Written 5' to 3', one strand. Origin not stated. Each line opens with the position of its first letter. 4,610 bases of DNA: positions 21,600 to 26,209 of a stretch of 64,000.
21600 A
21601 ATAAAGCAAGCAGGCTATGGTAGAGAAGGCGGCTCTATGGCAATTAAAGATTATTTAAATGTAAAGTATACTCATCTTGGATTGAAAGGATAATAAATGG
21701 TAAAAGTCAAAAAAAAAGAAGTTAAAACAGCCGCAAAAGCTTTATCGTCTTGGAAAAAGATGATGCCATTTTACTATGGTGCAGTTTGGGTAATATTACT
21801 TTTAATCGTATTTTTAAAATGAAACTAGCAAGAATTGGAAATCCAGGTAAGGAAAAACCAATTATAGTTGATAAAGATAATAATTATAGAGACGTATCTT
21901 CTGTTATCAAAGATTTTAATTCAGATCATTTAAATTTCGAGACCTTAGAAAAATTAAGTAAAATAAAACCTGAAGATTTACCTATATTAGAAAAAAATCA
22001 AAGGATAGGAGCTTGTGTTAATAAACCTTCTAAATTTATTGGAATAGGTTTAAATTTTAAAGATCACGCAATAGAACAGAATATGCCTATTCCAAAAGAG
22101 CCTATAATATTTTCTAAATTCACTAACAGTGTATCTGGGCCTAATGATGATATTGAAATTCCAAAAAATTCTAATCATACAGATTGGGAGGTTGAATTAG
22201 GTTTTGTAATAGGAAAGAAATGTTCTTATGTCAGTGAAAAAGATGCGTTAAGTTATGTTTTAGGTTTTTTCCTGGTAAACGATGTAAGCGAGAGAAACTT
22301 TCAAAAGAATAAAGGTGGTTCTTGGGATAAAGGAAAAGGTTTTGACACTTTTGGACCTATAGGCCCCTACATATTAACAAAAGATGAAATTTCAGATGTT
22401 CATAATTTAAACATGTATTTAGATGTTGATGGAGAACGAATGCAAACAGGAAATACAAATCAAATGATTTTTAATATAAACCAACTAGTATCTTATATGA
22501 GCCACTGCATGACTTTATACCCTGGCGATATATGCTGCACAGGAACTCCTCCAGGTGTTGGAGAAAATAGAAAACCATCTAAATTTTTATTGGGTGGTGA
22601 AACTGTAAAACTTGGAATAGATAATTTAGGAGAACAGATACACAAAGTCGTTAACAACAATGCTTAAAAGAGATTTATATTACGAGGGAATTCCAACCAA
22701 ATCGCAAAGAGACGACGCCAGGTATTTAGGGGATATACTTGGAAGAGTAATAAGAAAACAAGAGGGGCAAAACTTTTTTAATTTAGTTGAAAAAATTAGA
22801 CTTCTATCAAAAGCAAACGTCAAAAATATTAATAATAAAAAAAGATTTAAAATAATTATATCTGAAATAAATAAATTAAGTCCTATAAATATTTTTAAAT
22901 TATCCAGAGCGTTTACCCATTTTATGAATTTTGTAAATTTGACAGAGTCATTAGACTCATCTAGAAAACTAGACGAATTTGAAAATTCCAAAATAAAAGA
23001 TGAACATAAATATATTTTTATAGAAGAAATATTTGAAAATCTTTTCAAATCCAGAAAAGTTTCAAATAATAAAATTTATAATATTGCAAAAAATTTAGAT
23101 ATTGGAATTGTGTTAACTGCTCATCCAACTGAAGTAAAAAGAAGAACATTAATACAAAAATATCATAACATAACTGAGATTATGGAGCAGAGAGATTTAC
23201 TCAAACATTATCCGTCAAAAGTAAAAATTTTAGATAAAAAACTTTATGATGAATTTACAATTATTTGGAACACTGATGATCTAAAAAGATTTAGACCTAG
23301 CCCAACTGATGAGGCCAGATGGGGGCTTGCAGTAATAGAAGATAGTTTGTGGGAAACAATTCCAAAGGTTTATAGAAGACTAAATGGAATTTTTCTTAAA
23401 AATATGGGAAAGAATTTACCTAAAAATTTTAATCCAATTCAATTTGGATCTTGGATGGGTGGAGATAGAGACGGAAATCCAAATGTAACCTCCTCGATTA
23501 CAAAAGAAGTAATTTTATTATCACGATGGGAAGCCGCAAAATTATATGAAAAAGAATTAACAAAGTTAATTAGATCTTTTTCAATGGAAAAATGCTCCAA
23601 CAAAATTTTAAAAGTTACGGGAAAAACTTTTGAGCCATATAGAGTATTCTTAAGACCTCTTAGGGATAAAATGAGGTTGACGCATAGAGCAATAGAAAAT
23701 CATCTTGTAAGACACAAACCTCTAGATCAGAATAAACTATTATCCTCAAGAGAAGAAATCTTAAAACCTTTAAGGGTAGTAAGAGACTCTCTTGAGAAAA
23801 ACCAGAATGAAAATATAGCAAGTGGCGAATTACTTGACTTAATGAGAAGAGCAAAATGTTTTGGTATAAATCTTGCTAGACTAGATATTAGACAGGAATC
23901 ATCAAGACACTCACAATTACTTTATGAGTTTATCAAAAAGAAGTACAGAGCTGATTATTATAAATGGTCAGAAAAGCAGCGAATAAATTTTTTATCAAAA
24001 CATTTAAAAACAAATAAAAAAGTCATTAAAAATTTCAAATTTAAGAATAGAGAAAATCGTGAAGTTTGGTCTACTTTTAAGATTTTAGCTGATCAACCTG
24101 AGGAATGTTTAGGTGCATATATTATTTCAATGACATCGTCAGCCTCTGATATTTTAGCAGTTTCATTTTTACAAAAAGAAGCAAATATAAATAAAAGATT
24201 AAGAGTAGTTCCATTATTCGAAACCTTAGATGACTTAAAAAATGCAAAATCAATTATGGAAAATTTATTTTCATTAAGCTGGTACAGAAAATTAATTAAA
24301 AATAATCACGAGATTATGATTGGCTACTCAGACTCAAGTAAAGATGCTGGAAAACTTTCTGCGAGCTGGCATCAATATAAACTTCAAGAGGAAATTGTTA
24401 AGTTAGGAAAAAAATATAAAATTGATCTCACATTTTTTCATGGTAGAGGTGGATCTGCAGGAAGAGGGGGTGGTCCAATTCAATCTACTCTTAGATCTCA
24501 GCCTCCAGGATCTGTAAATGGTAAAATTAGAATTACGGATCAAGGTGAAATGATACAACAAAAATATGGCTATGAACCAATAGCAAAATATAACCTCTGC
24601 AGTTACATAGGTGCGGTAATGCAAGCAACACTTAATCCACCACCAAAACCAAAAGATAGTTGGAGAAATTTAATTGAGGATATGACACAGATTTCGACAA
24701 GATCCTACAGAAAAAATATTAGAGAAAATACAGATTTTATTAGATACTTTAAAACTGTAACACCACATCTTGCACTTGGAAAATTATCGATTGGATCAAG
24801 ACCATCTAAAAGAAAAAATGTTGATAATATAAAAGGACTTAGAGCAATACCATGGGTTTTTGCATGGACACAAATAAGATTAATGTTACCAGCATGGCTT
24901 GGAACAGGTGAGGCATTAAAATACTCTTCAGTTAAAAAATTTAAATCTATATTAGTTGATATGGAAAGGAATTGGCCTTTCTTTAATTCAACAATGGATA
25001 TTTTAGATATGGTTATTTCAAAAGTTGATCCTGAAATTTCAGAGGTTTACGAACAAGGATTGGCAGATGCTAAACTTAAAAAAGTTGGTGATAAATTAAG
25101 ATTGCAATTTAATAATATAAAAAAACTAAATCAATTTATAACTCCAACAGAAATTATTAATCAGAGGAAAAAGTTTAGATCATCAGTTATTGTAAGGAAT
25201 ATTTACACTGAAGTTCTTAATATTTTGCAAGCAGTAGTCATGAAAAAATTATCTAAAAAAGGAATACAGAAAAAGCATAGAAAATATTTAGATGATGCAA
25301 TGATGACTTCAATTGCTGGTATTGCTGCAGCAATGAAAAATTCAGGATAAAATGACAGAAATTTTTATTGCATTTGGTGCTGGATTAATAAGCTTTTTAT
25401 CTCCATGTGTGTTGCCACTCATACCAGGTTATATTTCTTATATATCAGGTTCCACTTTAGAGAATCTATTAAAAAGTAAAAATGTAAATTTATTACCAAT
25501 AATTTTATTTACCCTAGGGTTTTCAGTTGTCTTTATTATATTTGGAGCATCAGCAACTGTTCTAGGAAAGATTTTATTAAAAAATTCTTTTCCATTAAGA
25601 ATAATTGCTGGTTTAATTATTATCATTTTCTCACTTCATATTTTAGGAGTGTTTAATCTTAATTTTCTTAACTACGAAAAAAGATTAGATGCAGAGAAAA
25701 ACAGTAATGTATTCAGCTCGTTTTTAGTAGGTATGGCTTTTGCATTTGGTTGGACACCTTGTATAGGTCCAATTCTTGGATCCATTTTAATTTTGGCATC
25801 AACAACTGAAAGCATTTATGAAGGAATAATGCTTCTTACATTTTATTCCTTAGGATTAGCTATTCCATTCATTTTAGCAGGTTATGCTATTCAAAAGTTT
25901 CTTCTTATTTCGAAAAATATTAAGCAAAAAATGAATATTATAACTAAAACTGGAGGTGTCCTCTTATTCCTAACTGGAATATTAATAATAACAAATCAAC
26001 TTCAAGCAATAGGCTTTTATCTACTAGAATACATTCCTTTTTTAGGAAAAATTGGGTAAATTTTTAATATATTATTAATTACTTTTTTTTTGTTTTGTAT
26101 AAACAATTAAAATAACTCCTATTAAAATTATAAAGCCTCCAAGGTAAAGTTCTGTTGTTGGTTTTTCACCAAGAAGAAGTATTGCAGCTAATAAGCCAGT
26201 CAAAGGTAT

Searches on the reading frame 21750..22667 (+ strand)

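Call 99: search_protein_families(library=pfam, proteins=[window:21750-22667:+], max_evalue=0.001)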
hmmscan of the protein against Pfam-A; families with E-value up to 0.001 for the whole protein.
window:21750-22667:+ (305 aa): 1 family
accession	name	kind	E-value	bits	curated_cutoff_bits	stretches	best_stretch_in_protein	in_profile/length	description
PF01557.24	FAA_hydrolase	-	7.7e-66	222.2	23.9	1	95-301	1-214/214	Fumarylacetoacetate (FAA) hydrolase C-terminal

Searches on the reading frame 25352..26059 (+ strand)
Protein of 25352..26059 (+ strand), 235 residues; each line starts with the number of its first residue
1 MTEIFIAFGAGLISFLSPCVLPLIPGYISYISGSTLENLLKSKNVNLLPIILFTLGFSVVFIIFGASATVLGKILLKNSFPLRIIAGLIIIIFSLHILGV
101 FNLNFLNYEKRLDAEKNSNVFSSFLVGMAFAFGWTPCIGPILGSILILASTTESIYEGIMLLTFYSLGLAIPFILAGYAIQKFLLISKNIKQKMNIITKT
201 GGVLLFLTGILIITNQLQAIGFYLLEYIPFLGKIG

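Call 101: search_protein_families(library=pfam, proteins=[window:25352-26059:+], max_evalue=0.0001)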
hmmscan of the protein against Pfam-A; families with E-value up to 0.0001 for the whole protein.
window:25352-26059:+ (235 aa): 2 families
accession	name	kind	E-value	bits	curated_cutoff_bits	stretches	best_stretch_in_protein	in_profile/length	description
PF02683.22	DsbD_TM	-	5.6e-20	72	27.1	1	4-213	5-215/219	Cytochrome C biogenesis protein transmembrane domain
PF13386.12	DsbD_2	-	3.3e-11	43.9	24.9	1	7-210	2-198/199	Cytochrome C biogenesis protein transmembrane region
